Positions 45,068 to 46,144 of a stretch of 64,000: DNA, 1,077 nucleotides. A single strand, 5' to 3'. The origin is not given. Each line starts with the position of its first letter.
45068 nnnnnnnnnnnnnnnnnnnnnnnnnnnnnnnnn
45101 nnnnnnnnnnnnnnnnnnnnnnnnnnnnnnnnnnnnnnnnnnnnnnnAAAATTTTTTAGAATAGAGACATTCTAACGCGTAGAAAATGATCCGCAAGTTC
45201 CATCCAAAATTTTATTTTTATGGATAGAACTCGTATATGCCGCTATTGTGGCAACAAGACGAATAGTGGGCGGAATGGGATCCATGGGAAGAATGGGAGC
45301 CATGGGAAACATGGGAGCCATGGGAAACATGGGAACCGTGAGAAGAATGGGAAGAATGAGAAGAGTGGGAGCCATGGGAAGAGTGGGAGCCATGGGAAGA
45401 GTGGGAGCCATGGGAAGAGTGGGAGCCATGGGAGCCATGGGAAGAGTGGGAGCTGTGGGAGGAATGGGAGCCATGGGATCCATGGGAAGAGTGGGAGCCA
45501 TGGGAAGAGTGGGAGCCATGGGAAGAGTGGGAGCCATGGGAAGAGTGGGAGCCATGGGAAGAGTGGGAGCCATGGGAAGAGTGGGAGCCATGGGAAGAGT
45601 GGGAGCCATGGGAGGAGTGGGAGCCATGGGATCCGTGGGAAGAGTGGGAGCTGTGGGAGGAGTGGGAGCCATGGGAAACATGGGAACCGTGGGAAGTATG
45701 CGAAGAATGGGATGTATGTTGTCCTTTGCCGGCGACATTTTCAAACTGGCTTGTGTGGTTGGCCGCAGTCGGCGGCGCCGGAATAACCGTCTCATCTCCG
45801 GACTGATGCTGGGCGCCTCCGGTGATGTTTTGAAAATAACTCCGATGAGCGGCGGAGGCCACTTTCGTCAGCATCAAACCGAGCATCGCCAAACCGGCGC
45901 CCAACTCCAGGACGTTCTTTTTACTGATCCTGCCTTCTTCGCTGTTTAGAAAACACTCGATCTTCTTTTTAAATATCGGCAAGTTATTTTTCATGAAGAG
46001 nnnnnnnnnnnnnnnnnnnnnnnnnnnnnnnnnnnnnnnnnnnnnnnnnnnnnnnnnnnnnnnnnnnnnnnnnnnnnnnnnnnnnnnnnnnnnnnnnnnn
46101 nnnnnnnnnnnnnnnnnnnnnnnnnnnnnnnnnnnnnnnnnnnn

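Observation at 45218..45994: Precursor-like ORF with about 50 consecutive His-Xaa-Ser triplets encoded by an 18-nt tandem DNA repeat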

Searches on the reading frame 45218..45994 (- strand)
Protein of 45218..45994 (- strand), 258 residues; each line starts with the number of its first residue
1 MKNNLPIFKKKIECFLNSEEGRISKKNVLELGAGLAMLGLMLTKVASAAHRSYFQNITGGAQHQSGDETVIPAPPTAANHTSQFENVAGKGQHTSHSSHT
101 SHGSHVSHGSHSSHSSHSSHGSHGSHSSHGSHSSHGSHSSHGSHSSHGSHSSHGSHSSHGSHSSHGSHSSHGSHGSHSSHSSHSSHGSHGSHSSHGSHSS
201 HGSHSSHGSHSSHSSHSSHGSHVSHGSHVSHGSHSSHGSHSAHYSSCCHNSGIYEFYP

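Call 3: search_protein_families(library=ncbifam, proteins=[window:45218-45994:-], max_evalue=0.01)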
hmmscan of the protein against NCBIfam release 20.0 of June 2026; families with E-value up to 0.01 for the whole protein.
window:45218-45994:- (258 aa): 5 families
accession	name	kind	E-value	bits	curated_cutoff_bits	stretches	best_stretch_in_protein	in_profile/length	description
NF038313.3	HisXaaSer_A4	exception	2.5e-25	89.2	55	0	125-165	41-81/93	His-Xaa-Ser repeat protein HxsA4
NF038309.1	HisXaaSer_A3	equivalog_domain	2.8e-13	49.5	65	1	5-102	2-79/81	His-Xaa-Ser repeat protein HxsA3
NF038329.2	gly_rich_SclB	equivalog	6.2e-10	38.6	325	1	51-234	97-282/442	LPXTG-anchored collagen-like adhesin Scl2/SclB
NF038330.1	adhesin_SclA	exception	5.8e-08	32.8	400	1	85-234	108-257/405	LPXTG-anchored collagen-like adhesin Scl1/SclA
NF046116.1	adhesin_Lcl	equivalog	3.6e-06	25.8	500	1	71-234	51-215/431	collagen-like adhesin Lcl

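Call 4: search_protein_families(library=pfam, proteins=[window:45218-45994:-], max_evalue=0.01)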
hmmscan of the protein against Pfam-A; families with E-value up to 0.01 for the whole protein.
window:45218-45994:- (258 aa): 1 family
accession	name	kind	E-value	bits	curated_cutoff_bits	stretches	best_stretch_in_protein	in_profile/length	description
PF01391.23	Collagen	-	0.0052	17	27.2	0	123-175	6-58/60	Collagen triple helix repeat (20 copies)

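Call 17: find_encoding_contigs(protein=window:45218-45994:-, flank=10000, max_places=6)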
Protein window:45218-45994:- (258 aa): no gene with exactly this product is on record in the collection.

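Call 32: search_protein_families(library=padloc, proteins=[window:45218-45994:-], max_evalue=0.001)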
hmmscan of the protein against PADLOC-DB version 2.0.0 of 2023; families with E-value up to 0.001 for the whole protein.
window:45218-45994:- (258 aa): 0 families

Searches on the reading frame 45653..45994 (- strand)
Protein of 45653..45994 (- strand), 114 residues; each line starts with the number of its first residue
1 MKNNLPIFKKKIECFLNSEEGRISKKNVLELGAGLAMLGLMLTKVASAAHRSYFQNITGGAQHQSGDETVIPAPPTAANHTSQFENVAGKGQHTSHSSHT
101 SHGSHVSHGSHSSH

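Call 18: find_homologous_proteins(query=window:45653-45994:-, max_evalue=0.01)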
Query seq(114 aa) (114 aa): 4 proteins with E <= 0.01 among 24 candidates.
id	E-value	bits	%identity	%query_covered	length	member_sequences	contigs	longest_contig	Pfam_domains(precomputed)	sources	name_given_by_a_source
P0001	1.3e-57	210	75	96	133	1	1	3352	-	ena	-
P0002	1.9e-11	62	40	83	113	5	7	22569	-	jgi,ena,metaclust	metaclust:\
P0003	2.1e-4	39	33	88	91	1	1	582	-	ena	-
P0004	1.4e-3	37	34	92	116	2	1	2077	-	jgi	-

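Call 20: find_encoding_contigs(protein=P0002, flank=10000, max_places=6)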
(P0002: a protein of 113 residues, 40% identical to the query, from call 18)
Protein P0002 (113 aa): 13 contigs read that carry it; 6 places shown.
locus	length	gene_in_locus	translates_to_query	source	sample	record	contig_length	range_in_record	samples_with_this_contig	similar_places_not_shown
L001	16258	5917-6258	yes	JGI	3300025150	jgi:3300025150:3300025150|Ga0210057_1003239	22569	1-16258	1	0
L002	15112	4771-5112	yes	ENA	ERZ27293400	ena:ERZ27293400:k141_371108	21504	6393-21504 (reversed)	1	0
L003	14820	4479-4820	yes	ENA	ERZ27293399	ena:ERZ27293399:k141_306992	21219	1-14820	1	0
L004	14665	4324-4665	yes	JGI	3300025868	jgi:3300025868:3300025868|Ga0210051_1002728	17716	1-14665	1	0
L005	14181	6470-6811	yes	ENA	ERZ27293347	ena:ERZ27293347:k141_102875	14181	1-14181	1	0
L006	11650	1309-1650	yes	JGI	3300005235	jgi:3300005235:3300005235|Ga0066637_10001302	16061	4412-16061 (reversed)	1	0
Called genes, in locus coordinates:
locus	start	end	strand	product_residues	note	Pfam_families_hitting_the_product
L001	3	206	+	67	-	?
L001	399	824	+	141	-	-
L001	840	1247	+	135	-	-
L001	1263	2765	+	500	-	-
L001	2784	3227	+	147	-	PF27806:HxsD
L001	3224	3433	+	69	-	-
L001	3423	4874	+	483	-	PF13353:Fer4_12, PF04055:Radical_SAM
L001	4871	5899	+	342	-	-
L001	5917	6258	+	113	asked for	-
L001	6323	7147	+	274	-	PF04055:Radical_SAM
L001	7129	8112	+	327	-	PF04055:Radical_SAM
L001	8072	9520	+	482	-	PF04055:Radical_SAM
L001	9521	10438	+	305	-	PF04055:Radical_SAM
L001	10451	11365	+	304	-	PF13489:Methyltransf_23, PF13847:Methyltransf_31 (weak), PF08241:Methyltransf_11 (weak), PF08242:Methyltransf_12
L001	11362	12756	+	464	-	-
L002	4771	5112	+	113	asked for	-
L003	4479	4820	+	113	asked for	-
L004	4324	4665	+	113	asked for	-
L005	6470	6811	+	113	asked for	-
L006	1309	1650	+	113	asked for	-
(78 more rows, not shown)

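Call 21: find_encoding_contigs(protein=P0001, flank=10000, max_places=4)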
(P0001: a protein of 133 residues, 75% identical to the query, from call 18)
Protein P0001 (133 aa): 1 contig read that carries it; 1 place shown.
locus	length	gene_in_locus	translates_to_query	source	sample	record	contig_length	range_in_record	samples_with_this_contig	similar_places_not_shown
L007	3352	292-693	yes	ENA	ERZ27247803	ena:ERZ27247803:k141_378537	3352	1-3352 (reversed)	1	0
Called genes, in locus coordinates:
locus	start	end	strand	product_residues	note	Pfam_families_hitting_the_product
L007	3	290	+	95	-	?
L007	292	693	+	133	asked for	-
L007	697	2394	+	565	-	PF04055:Radical_SAM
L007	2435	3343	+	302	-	PF04055:Radical_SAM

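Call 26: find_related_loci(query=A3, collection=genome_contigs, flank=10000)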
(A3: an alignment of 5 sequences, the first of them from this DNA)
Query A3 (99 aa) in genome_contigs; peptide patterns used: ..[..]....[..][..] (x = any residue, [..] = any of these).
150 stretches matched a pattern; 46 encode a relative of the query (tblastn E <= 1e-3); 46 distinct loci.
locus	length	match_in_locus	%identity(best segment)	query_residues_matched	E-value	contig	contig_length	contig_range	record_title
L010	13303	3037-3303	91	6-94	2e-53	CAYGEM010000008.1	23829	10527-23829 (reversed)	MAG TPA_asm: uncultured Candidatus Saccharibacteria bacterium isolate ERP113451_co2_195 genome assembly, contig: NODE_12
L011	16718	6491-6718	59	13-92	3e-24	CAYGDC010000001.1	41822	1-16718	MAG TPA_asm: uncultured Candidatus Saccharibacteria bacterium isolate ERP113451_co2_197 genome assembly, contig: NODE_43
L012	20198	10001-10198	44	5-72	1e-12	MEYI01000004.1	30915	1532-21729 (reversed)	MAG: Candidatus Azambacteria bacterium RBG_16_47_10 RBG_16_scaffold_11913, whole genome shotgun sequence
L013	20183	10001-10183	51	6-65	9e-12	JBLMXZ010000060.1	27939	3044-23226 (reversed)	MAG: Deltaproteobacteria bacterium isolate MAG242 PRJNA957066_bin24_renamed_59, whole genome shotgun sequence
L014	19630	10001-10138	48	12-56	1e-9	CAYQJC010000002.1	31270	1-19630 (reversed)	MAG TPA_asm: uncultured Candidatus Saccharibacteria bacterium isolate binchicken_co6_497 genome assembly, contig: NODE_1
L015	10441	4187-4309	51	2-42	3e-8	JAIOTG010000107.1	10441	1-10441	MAG: bacterium isolate SMBSF64 bin_7_k127_26052, whole genome shotgun sequence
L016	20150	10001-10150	42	1-50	3e-8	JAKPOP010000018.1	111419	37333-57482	MAG: Deltaproteobacteria bacterium isolate JPNA_maxbin.075 k141_1351046, whole genome shotgun sequence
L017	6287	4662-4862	36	2-63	3e-8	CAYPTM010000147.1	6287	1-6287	MAG TPA_asm: uncultured Elusimicrobiales bacterium isolate binchicken_co273_59 genome assembly, contig: NODE_12667_lengt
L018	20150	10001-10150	42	1-50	3e-8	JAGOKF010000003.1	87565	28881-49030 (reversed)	Myxococcota bacterium isolate Go_SlDig_bin_299 Go_SlDig_566_length_87565_cov_7.985464, whole genome shotgun sequence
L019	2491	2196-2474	33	12-99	4e-8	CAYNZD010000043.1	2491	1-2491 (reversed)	MAG TPA_asm: Candidatus Woesearchaeota archaeon isolate binchicken_co243_24 genome assembly, contig: NODE_46365_length_2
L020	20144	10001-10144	42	12-59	6e-8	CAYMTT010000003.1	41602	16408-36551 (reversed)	MAG TPA_asm: uncultured Candidatus Saccharibacteria bacterium isolate binchicken_co17_376 genome assembly, contig: NODE_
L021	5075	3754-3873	48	2-41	1e-7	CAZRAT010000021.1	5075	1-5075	MAG TPA_asm: Candidatus Woesearchaeota archaeon isolate binchicken_co243_184 genome assembly, contig: NODE_16613_length_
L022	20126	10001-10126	45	2-43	2e-7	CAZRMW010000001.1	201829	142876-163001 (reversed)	MAG TPA_asm: uncultured Candidatus Saccharibacteria bacterium isolate SRP077602_co6_144 genome assembly, contig: NODE_26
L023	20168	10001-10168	41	1-56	2e-7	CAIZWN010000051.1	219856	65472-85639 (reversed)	MAG: uncultured Myxococcales bacterium isolate Loc080925-8-8m_bin-466 genome assembly, contig: bin-466:51/84, whole geno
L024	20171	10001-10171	41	1-54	3e-7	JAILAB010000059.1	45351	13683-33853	MAG: Elusimicrobiales bacterium isolate RUI522 k141_6944882_flag=0_multi=52.9885_len=45351, whole genome shotgun sequenc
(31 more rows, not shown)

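Call 50: search_protein_representatives(protein=window:45698-45994:-)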
Query: 99 residues. Proteins with E-value up to 0.001 (for the whole library): 50; up to 1e-10: 8; up to 1e-30: 1. The best 50 are listed.
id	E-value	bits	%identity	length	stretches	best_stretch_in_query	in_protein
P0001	1.4e-51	188.5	89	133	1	1-99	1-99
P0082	9.6e-17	77.2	43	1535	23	21-44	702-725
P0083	2.1e-16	76.1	50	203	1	2-99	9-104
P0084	3.5e-13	65.8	50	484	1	4-99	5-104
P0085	7.0e-13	64.8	55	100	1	2-67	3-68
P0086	1.4e-12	63.9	47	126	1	3-95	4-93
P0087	9.4e-12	61.2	45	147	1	1-98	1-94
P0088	2.0e-11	60.1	52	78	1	1-60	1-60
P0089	3.2e-10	56.3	50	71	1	4-69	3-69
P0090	9.2e-09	51.6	47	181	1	4-99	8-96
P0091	7.3e-08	48.8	43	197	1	2-77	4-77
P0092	2.0e-07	47.3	39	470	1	1-99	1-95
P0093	1.1e-06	45.0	55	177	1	3-58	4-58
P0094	1.3e-06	44.7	42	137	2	3-99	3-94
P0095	1.3e-06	44.7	43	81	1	4-59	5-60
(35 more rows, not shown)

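Call 66: find_related_loci(query=A3, collection=viral_contigs, flank=10000)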
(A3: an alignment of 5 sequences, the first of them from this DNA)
Query A3 (99 aa) in viral_contigs; peptide patterns used: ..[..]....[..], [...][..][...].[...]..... (x = any residue, [..] = any of these).
70 stretches matched a pattern, but none encodes a relative of the query by tblastn (E <= 1e-3).
